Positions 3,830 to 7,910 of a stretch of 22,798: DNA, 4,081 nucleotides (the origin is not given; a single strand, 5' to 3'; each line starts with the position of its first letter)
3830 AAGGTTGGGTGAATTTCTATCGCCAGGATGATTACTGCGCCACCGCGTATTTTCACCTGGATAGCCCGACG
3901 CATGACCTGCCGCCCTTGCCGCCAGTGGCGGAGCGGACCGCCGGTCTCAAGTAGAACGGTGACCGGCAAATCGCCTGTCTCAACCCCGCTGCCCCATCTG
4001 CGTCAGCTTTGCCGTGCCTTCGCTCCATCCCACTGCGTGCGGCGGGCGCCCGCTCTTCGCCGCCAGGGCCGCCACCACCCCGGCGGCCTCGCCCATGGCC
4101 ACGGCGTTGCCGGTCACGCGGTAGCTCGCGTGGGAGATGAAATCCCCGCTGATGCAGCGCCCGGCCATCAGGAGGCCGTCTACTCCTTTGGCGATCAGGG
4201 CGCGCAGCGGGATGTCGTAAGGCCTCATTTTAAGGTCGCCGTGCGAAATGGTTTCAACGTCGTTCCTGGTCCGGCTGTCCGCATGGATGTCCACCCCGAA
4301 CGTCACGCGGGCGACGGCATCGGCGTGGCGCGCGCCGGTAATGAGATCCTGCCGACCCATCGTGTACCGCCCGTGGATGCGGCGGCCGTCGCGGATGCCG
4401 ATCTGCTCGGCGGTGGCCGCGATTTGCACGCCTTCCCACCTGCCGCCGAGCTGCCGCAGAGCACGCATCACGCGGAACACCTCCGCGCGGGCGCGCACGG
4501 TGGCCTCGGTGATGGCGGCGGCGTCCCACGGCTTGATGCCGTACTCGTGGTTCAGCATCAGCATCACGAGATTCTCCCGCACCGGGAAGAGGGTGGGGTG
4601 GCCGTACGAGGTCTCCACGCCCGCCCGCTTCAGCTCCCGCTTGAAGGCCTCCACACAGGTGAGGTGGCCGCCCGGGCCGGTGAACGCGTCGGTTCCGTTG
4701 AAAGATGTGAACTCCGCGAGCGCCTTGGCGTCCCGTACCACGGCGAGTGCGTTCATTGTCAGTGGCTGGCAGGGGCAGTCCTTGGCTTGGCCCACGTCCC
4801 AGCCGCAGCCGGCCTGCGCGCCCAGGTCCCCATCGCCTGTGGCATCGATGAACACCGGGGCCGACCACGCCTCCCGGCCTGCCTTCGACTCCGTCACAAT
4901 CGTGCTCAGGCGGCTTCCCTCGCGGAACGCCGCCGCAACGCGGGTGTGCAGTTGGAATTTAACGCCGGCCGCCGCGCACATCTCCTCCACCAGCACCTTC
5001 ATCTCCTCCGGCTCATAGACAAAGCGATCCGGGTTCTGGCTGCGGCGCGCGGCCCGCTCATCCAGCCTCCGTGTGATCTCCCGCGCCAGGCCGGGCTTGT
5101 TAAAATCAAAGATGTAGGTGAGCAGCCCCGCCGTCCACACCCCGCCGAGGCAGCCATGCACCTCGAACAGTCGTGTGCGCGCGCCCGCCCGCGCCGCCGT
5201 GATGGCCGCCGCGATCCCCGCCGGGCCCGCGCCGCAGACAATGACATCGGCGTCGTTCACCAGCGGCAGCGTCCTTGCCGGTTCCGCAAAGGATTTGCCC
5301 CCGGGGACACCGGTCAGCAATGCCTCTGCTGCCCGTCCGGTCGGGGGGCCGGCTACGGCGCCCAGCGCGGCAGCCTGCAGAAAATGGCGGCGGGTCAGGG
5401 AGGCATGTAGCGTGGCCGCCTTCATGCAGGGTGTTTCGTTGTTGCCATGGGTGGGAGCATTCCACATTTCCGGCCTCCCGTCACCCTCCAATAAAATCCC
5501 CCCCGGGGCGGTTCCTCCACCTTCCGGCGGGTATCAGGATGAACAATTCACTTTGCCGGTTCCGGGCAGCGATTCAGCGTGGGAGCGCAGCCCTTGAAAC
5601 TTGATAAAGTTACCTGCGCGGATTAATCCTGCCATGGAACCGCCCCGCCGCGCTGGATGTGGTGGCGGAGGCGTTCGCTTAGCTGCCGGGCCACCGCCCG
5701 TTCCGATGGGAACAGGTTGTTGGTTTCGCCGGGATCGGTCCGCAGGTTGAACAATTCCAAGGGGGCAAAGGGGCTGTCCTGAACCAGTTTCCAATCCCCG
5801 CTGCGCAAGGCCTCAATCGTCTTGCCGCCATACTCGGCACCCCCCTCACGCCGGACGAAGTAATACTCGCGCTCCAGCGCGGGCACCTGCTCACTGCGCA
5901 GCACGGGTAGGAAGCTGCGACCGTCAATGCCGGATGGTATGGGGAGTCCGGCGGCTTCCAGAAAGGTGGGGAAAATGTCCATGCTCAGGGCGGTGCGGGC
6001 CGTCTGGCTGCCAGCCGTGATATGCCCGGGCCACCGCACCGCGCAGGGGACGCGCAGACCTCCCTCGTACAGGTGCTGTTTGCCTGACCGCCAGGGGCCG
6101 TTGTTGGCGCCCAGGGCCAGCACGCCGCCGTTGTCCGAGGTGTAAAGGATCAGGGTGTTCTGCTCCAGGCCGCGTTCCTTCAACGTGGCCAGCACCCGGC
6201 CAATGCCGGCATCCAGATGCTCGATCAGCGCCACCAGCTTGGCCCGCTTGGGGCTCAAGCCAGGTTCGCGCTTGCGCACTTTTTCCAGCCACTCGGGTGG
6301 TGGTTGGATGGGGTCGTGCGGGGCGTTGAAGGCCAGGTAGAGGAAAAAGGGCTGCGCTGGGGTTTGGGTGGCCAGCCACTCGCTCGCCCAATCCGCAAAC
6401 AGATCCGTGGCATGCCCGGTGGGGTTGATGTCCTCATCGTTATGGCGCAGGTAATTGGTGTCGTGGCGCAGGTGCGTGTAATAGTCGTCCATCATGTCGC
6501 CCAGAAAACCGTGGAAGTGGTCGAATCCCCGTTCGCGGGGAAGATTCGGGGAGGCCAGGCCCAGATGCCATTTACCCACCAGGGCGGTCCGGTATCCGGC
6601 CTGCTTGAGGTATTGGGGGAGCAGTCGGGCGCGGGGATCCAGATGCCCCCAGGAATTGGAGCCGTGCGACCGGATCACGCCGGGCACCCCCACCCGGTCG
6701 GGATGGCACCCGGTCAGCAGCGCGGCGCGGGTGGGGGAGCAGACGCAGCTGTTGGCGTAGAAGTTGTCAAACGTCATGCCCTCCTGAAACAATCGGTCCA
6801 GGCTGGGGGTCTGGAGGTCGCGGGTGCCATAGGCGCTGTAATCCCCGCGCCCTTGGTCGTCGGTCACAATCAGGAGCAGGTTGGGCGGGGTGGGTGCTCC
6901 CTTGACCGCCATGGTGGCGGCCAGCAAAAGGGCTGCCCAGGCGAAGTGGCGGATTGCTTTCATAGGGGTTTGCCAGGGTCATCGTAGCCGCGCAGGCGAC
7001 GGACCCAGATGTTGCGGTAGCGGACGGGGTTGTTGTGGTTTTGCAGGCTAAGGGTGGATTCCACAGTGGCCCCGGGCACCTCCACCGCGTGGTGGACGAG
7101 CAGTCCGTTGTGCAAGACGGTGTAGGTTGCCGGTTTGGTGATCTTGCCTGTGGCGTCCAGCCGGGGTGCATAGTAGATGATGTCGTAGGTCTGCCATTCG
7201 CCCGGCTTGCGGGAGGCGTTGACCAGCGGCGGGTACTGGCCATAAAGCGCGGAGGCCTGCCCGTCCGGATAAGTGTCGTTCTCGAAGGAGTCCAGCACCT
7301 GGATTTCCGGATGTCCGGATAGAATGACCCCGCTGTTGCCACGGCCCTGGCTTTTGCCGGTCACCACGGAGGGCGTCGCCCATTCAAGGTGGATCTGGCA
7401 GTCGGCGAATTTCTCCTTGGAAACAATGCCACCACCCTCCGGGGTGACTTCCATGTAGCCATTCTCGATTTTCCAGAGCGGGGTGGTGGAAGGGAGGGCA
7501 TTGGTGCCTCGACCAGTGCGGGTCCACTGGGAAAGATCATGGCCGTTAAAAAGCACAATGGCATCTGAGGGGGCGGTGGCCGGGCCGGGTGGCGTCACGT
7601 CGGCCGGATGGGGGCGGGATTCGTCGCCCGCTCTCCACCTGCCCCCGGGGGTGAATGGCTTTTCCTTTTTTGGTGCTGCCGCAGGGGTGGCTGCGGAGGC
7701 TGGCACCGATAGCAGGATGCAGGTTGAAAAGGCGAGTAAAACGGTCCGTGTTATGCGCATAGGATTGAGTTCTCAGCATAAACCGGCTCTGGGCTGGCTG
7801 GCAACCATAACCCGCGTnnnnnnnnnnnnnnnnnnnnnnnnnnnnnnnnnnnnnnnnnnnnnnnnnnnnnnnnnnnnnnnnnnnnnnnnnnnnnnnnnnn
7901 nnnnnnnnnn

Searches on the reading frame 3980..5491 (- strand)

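Call 11: search_protein_families(library=pfam, proteins=[window:3980-5491:-], max_evalue=0.001)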
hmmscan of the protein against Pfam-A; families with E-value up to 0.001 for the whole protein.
window:3980-5491:- (503 aa): 9 families
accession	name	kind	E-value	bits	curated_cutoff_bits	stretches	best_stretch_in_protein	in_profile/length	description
PF12831.13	FAD_oxidored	-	5.3e-95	319.6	27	1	82-489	1-409/416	FAD dependent oxidoreductase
PF07992.20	Pyr_redox_2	-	9.5e-08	32.2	26.1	1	82-115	2-36/291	Pyridine nucleotide-disulphide oxidoreductase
PF01946.23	Thi4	-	4.4e-06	26.6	26.2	1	80-204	17-141/235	Thi4 family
PF01134.28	GIDA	-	4.4e-05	23.2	22.1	1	82-110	1-29/391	Glucose inhibited division protein A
PF03486.20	HI0933_like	-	7.2e-05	22.8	50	1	82-112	2-32/244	HI0933-like protein Rossmann domain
PF00890.30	FAD_binding_2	-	0.0002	21.1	20.4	1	82-110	1-29/414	FAD binding domain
PF05834.18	Lycopene_cycl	-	0.00023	20.8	23.4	1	82-231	1-158/380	Lycopene cyclase protein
PF01262.27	AlaDh_PNT_C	-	0.00052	20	23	0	74-111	22-59/214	Alanine dehydrogenase/PNT, C-terminal domain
PF13450.12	NAD_binding_8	-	0.00054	20.6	21.9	0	86-120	2-36/68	NAD(P)-binding Rossmann-like domain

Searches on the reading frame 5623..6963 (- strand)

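Call 11: search_protein_families(library=pfam, proteins=[window:5623-6963:-], max_evalue=0.001)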
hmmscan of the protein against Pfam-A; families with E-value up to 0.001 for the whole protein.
window:5623-6963:- (446 aa): 3 families
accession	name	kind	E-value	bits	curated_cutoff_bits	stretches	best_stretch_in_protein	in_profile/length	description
PF00884.28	Sulfatase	-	2.1e-61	208.3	25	1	27-339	1-300/301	Sulfatase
PF16347.10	SGSH_C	-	4e-20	73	29.3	1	295-435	8-151/154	N-sulphoglucosamine sulphohydrolase, C-terminal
PF01663.27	Phosphodiest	-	0.00012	22.3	23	1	31-279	2-220/342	Type I phosphodiesterase / nucleotide pyrophosphatase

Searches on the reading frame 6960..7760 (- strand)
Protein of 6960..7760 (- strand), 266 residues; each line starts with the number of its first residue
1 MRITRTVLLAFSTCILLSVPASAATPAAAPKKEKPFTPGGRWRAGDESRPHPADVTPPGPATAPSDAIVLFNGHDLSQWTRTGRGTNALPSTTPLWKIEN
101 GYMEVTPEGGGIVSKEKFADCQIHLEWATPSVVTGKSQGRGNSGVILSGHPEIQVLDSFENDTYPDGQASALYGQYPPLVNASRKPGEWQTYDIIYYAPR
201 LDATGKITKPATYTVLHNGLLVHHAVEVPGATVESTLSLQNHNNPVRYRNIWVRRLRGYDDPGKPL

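Call 11: search_protein_families(library=pfam, proteins=[window:6960-7760:-], max_evalue=0.001)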
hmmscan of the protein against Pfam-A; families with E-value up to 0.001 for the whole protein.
window:6960-7760:- (266 aa): 1 family
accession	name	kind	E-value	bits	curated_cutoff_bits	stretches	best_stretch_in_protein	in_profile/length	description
PF06439.18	3keto-disac_hyd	-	1.4e-38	133.2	26.8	1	67-254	2-187/187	3-keto-disaccharide hydrolase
